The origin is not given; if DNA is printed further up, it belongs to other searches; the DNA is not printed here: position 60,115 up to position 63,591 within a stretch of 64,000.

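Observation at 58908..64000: Candidate undescribed system: LytTR regulator, 172-aa protein, 1058-aa membrane-active-like protein and clostripain protease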

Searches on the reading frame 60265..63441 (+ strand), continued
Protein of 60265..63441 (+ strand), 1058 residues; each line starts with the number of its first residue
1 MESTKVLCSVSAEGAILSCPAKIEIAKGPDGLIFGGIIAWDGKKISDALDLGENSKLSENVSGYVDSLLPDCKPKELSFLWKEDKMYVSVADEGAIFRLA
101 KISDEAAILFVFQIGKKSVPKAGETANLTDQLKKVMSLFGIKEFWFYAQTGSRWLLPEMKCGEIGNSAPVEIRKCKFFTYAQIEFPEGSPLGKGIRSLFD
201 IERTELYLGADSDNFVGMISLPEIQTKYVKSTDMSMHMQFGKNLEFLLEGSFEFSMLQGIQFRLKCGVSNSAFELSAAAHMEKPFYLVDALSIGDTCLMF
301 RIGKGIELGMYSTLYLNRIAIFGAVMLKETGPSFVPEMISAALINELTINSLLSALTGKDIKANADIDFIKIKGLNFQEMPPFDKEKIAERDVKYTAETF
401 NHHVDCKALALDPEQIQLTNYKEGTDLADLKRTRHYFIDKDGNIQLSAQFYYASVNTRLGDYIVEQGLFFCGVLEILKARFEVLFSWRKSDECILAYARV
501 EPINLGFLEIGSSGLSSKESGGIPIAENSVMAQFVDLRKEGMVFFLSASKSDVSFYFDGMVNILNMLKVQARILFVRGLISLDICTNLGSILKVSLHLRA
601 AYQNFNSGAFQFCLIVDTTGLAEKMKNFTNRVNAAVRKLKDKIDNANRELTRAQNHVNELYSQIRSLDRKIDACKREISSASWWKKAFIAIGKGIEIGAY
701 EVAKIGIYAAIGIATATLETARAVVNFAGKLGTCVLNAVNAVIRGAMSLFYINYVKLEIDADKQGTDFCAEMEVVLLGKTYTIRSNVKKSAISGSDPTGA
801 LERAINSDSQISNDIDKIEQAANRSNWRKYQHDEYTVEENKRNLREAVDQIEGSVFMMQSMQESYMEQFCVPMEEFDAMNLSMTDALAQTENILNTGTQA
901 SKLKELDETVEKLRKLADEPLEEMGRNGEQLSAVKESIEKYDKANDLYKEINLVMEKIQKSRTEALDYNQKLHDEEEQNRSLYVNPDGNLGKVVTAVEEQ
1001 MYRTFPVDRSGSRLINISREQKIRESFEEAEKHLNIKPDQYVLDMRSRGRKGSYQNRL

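Call 52: find_related_loci(query=A1, collection=genome_contigs, flank=10000)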
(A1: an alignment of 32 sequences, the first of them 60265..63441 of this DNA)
Query A1 (1058 aa) in genome_contigs; peptide patterns used: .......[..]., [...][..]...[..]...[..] (x = any residue, [..] = any of these).
85 stretches matched a pattern; 31 encode a relative of the query (tblastn E <= 1e-3); 30 distinct loci.
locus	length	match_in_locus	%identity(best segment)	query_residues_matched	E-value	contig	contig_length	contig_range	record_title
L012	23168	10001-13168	59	1-1058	0e+0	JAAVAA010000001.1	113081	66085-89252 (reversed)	MAG: Lachnospiraceae bacterium isolate Mgla_MAG_18-bin_8 c_000000003131, whole genome shotgun sequence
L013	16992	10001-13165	45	1-1058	0e+0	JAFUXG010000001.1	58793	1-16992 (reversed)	MAG: Lachnospiraceae bacterium isolate RGIG4909 Roe_deer_Rumen-2__c20, whole genome shotgun sequence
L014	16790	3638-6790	44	1-1058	0e+0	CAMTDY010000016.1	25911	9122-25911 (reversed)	MAG TPA_asm: uncultured Roseburia sp. isolate SRR13840088_bin.5_metawrap_v1.3_MAG genome assembly, contig: NODE.142_leng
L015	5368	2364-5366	46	1-1007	0e+0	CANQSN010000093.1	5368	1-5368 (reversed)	MAG: uncultured Lachnospiraceae bacterium isolate Lapin-026__bin113 genome assembly, contig: Lapin-026__NODE_20231_lengt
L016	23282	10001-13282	44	1-1058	0e+0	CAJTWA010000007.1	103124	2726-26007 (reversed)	MAG TPA_asm: uncultured Lachnospiraceae bacterium isolate MGBC116940 genome assembly, contig: MGBC116940.7, whole genome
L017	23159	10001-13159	44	1-1058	0e+0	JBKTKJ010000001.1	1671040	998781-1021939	MAG: Eubacterium sp. isolate 19-2_29 NODE_1_length_1671040_cov_18.523583, whole genome shotgun sequence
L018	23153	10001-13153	44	1-1058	0e+0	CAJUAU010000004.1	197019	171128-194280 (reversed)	MAG TPA_asm: uncultured Eubacterium sp. isolate MGBC118394 genome assembly, contig: MGBC118394.4, whole genome shotgun s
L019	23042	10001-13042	44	1-1011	0e+0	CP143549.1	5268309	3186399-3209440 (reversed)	Lachnospiraceae bacterium JLR.KK009 strain JLR.KK002 chromosome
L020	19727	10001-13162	40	1-1058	0e+0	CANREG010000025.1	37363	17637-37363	MAG: uncultured Lachnospiraceae bacterium isolate Lapin-024__bin24 genome assembly, contig: Lapin-024__NODE_1396_length_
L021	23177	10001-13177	39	1-1058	0e+0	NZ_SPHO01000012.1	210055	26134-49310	Clostridium sp. 1001271st1 H5 strain 1001271st1_H5 NODE_12_length_210055_cov_26.7378, whole genome shotgun sequence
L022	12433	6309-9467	40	1-1058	0e+0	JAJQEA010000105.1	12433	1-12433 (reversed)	MAG: Clostridia bacterium isolate MI.3_7 NODE_987_length_12433_cov_8.651882, whole genome shotgun sequence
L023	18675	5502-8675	45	1-1058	0e+0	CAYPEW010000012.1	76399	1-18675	MAG TPA_asm: uncultured Jutongia sp. isolate ERP125879_co2_175 genome assembly, contig: NODE_83_length_76399_cov_62.4412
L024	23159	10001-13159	39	1-1058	0e+0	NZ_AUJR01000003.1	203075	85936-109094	[Clostridium] clostridioforme AGR2157 G614DRAFT_scaffold00002.2_C, whole genome shotgun sequence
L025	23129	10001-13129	47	10-1058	0e+0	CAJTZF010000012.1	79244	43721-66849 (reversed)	MAG TPA_asm: uncultured Eubacterium sp. isolate MGBC122214 genome assembly, contig: MGBC122214.12, whole genome shotgun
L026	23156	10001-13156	39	1-1058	0e+0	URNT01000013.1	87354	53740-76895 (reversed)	uncultured Clostridium sp. isolate UMGS1169 genome assembly, contig: NODE_124_length_87354_cov_13.921545, whole genome s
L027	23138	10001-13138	34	8-1058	0e+0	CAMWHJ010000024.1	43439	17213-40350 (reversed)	MAG TPA_asm: uncultured Lachnospiraceae bacterium isolate SRR14411243_bin.6_metawrap_v1.3_MAG genome assembly, contig: N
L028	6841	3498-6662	33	1-1058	0e+0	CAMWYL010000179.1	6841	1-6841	MAG TPA_asm: uncultured Lachnospiraceae bacterium isolate SRR14411257_bin.4_metawrap_v1.3_MAG genome assembly, contig: N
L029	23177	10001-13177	44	1-1058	0e+0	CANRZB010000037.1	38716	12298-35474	MAG TPA_asm: uncultured Clostridium sp. isolate SRR15730538_bin.71_metawrap_v1.3_MAG genome assembly, contig: NODE.1534_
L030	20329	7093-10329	29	1-1058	4e-145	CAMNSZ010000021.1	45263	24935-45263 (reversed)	MAG: uncultured Lachnospiraceae bacterium isolate SRR19792994_bin.95_metawrap_v1.3_MAG genome assembly, contig: ERZ12290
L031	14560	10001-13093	30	13-1058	6e-128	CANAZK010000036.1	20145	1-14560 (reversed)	MAG TPA_asm: uncultured Lachnospiraceae bacterium isolate SRR16350223_bin.8_metawrap_v1.3_MAG genome assembly, contig: N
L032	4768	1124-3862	31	153-1058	1e-120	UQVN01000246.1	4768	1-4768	uncultured Clostridiales bacterium isolate UMGS680 genome assembly, contig: NODE_1930_length_4768_cov_5.26926, whole gen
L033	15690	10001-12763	31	127-1058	1e-131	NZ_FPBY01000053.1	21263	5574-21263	Clostridium sp. DSM 8431, whole genome shotgun sequence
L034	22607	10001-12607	30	174-1036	5e-112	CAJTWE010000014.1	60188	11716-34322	MAG TPA_asm: uncultured Ruminococcus sp. isolate MGBC120363 genome assembly, contig: MGBC120363.14, whole genome shotgun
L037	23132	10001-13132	28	1-1036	5e-102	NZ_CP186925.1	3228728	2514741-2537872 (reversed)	Ruminococcus callidus strain ATCC 27760 chromosome, complete genome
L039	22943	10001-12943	28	57-1033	5e-97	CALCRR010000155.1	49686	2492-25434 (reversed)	MAG TPA_asm: uncultured Ruminococcus sp. isolate ERR1278105_bin.198_CONCOCT_v1.1_MAG genome assembly, contig: ERZ842401.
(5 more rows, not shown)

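Call 62: search_protein_representatives(alignment_id=A1)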
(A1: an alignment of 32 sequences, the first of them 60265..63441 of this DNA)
Query: 32 sequences, 1053 profile positions. Proteins with E-value up to 0.001 (for the whole library): 266; up to 1e-10: 139; up to 1e-30: 101. The best 150 are listed.
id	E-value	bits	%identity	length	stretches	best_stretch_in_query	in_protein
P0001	0.0e+00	1623.1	-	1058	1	1-1053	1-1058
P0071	0.0e+00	1585.3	-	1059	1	1-1053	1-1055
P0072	0.0e+00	1337.4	-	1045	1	4-1053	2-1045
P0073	0.0e+00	1310.2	-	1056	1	1-1053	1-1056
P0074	0.0e+00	1296.6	-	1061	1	1-1053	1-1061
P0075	0.0e+00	1289.2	-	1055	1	1-1053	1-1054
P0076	0.0e+00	1250.0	-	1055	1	6-1053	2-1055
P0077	0.0e+00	1224.7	-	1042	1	1-1053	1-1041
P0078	0.0e+00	1062.9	-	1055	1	1-1053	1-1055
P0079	1.2e-287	973.5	-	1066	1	1-1053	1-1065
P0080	5.0e-247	838.9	-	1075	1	1-1053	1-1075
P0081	1.8e-238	810.6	-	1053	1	1-1053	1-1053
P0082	1.1e-233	794.8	-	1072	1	6-1053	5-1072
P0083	2.9e-231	786.8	-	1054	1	12-1053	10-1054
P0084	4.9e-231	786.0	-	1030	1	1-1027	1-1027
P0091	1.0e-205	702.1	-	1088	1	9-1035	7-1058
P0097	6.1e-178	610.2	-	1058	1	12-1033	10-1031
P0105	5.6e-150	517.6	-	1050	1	10-1036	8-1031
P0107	7.4e-146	504.0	-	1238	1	14-1042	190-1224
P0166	1.8e-37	145.2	-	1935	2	425-812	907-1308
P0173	2.6e-28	114.8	-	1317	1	66-948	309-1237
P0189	1.7e-18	82.3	-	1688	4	621-723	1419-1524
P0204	4.8e-12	61.0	-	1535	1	538-858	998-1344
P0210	1.8e-10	55.7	-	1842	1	516-776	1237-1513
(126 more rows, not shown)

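Call 63: search_protein_families(library=pfam, proteins=[P0107, P0166, P0173, P0189, P0204, P0210], max_evalue=0.01)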
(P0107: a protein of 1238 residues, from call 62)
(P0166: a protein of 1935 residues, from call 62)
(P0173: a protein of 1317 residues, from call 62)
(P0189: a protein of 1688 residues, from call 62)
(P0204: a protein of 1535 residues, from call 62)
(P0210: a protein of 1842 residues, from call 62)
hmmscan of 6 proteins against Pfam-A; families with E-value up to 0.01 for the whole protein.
P0107 (1238 aa): 0 families

P0166 (1935 aa): 0 families

P0173 (1317 aa): 0 families

P0189 (1688 aa): 4 families
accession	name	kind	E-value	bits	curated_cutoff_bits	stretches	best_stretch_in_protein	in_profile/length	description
PF13166.12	AAA_13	-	0.00045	19.5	36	1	1355-1477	349-468/713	AAA domain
PF04102.17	SlyX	-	0.0051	17.9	30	0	1366-1417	7-58/67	SlyX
PF14362.11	DUF4407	-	0.0056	16.5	31.3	1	1348-1478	105-227/297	Domain of unknown function (DUF4407)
PF10241.14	KxDL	-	0.0062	17.3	27.2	0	1355-1415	20-80/86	Uncharacterized conserved protein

P0204 (1535 aa): 1 family
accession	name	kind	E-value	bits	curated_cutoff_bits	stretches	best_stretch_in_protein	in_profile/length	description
PF14931.11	IFT20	-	0.0094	16.6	27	0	1077-1142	38-103/119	Intraflagellar transport complex B, subunit 20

P0210 (1842 aa): 1 family
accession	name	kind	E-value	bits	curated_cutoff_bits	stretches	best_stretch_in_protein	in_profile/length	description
PF12706.13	Lactamase_B_2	-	0.0011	19.1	27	1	42-217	3-151/200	Beta-lactamase superfamily domain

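Call 72: search_protein_families(library=pfam, proteins=[L012:16387-17022:+, L017:13190-13855:+, L024:15358-16398:+, L017:15848-16933:+, L010:15199-15993:+, L033:12766-13521:+, L037:9044-9445:+, L039:12980-13576:+, L034:12788-14359:+, L012:15219-16322:+], max_evalue=0.01)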
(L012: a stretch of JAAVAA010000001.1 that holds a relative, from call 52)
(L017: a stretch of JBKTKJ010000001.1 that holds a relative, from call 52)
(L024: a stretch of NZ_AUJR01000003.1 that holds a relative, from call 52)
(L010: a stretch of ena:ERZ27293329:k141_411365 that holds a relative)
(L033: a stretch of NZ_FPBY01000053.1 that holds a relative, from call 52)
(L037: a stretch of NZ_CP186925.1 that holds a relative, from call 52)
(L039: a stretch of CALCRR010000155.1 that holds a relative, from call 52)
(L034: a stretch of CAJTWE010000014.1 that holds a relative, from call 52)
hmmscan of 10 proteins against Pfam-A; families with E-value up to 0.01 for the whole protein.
L012:16387-17022:+ (211 aa): 1 family
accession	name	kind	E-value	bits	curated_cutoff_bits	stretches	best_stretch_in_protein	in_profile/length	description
PF01183.26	Glyco_hydro_25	-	2.3e-23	83.9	27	1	5-192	1-180/180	Glycosyl hydrolases family 25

L017:13190-13855:+ (221 aa): 3 families
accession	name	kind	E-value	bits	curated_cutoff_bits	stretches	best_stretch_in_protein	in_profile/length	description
PF13539.11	Peptidase_M15_4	-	7.8e-14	52.4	25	1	84-137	6-69/70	D-alanyl-D-alanine carboxypeptidase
PF02557.22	VanY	-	1.6e-11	44.5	25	1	26-122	4-107/132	D-alanyl-D-alanine carboxypeptidase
PF08239.17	SH3_3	-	6e-05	23.6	27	1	187-221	18-54/54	Bacterial SH3 domain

L024:15358-16398:+ (346 aa): 3 families
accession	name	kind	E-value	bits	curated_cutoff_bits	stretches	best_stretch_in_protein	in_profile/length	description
PF19127.6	Choline_bind_3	-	1.7e-09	37.9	27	1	225-246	1-22/47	Choline-binding repeat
PF01473.26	Choline_bind_1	-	1.1e-06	29.1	20.5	0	185-202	1-18/19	Putative cell wall binding repeat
PF00877.26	NLPC_P60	-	0.0017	18.8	23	0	61-135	13-92/105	NlpC/P60 family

L017:15848-16933:+ (361 aa): 1 family
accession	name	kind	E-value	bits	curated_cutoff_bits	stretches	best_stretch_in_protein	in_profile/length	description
PF20551.3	DUF6765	-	4.9e-66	224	26.6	1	1-348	1-324/325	Family of unknown function (DUF6765)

L010:15199-15993:+ (264 aa): 0 families

L033:12766-13521:+ (251 aa): 1 family
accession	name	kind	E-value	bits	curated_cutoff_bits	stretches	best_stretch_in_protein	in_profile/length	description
PF04397.21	LytTR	-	9.5e-09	35.8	22.6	1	154-246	3-97/98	LytTr DNA-binding domain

L037:9044-9445:+ (133 aa): 0 families

L039:12980-13576:+ (198 aa): 0 families

L034:12788-14359:+ (523 aa): 0 families

L012:15219-16322:+ (367 aa): 0 families

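Call 77: search_protein_families(library=pfam, alignment_id=A5, max_evalue=0.0001)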
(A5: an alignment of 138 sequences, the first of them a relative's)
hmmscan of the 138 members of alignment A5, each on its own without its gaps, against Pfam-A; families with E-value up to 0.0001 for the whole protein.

A. member 1, L001:7330-8073:+ (247 aa): 2 families
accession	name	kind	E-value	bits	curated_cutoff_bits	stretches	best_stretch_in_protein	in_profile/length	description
PF01061.29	ABC2_membrane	-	1.7e-19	70.7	26.9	1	7-212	3-209/211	ABC-2 type transporter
PF12698.13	ABC2_membrane_3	-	5.6e-10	39.3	31.6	1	53-242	160-346/347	ABC-2 family transporter protein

B. families by the number of members that match (of 138 scanned): 106 families (the first 25 are shown)
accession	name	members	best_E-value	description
PF00589.27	Phage_integrase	9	2.3e-38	Phage integrase family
PF00959.24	Phage_lysozyme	7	2.5e-52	Phage lysozyme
PF04397.21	LytTR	7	5.1e-19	LytTr DNA-binding domain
PF11655.13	DUF2589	5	3.9e-35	Protein of unknown function (DUF2589)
PF13581.12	HATPase_c_2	5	2.9e-23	Histidine kinase-like ATPase domain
PF02899.23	Phage_int_SAM_1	5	3.1e-12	Phage integrase, N-terminal SAM-like domain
PF25309.1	ELLD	3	3.6e-68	Endolysin-like domain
PF24391.1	HD-CE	3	1e-35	HD-CE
PF13306.12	LRR_5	3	2e-27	BspA type Leucine rich repeat region (6 copies)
PF04851.21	ResIII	3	5.6e-25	Type III restriction enzyme, res subunit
PF00271.37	Helicase_C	3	1.1e-15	Helicase conserved C-terminal domain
PF01740.26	STAS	3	2.3e-15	STAS domain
PF13466.11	STAS_2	3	6.6e-13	STAS domain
PF19127.6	Choline_bind_3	3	1.4e-10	Choline-binding repeat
PF08239.17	SH3_3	3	2.9e-09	Bacterial SH3 domain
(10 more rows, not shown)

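Call 86: search_protein_families(library=phrogs, proteins=[window:60265-63441:+, L004:15216-16313:+, L023:12046-12918:+, L023:12937-13545:+, L023:10595-11290:+, L023:11348-11905:+], max_evalue=0.01)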
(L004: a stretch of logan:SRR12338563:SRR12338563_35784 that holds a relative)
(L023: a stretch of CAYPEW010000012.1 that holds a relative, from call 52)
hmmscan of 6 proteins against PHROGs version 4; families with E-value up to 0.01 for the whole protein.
window:60265-63441:+ (1058 aa): 3 families
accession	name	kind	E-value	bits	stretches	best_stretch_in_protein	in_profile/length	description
phrog_1244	-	unknown function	0.0014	19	1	617-677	14-76/157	-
phrog_19914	-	tail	0.0039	16.4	1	620-726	20-127/946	tail length tape measure protein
phrog_16326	-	unknown function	0.0064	17.1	0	617-679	24-86/222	-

L004:15216-16313:+ (365 aa): 0 families

L023:12046-12918:+ (290 aa): 0 families

L023:12937-13545:+ (202 aa): 0 families

L023:10595-11290:+ (231 aa): 0 families

L023:11348-11905:+ (185 aa): 5 families
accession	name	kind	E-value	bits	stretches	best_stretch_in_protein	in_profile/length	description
phrog_14030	-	unknown function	2.1e-58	198.8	1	17-181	1-169/273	-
phrog_31947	-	unknown function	5.4e-13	50.1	1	69-176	7-113/306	-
phrog_32635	-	unknown function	5.4e-10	40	1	109-184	47-118/318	-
phrog_1015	-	tail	0.00019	21.2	1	50-173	642-745/795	tail protein with lysin activity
phrog_329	-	tail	0.00032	20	1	75-182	515-622/949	minor tail protein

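Call 87: fold_search(model_id=the predicted structure, library=viral)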
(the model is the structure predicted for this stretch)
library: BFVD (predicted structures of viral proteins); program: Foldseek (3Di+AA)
matches with E <= 10: 370; with E <= 0.001: 2
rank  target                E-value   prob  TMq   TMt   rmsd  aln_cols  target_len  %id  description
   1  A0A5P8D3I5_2          2.9e-04  0.97  0.10  0.11  25.8       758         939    9  (no name in the UniProt tables at hand)
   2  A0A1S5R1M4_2          6.0e-04  0.85  0.09  0.09  29.2       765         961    8  Putative tail fiber protein [Pseudomonas phage phiPMW]
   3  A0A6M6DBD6            1.8e-03  0.51  0.06  0.04  52.3       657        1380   11  (no name in the UniProt tables at hand)
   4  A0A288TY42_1          6.9e-03  0.28  0.07  0.06  38.0      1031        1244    8  Putative tail fiber [Enterococcus phage EFP01]
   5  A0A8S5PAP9            2.1e-02  0.85  0.10  0.16  38.0       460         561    8  Neck appendage protein [Siphoviridae sp. ctpoI7]
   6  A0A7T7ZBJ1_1          2.6e-02  0.30  0.08  0.10  43.8       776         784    8  (no name in the UniProt tables at hand)
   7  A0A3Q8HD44            3.6e-02  0.25  0.07  0.06  43.0       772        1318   10  (no name in the UniProt tables at hand)
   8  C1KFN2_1              3.9e-02  0.23  0.08  0.08  49.2      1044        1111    8  Putative tail fibre protein [Lactobacillus phage Lb338-1]
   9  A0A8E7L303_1          3.9e-02  0.12  0.06  0.07  43.7       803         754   11  Tail protein [Enterococcus phage 113]
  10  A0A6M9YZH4            6.2e-02  0.11  0.07  0.06  60.8      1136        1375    9  (no name in the UniProt tables at hand)
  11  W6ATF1                6.7e-02  0.44  0.08  0.17  37.8       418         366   10  (no name in the UniProt tables at hand)
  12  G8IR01                1.1e-01  0.75  0.10  0.11  26.6       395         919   10  MuF-like minor capsid protein [Mycobacterium phage Fionnbharth]
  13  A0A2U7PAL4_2          1.1e-01  0.14  0.09  0.09  26.5       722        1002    6  (no name in the UniProt tables at hand)
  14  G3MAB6                1.2e-01  0.20  0.07  0.10  79.1       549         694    8  Gp375 [Bacillus phage G]
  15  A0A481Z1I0            1.4e-01  0.21  0.06  0.06  44.5       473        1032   10  Uncharacterized protein [Mimivirus LCMiAC02]
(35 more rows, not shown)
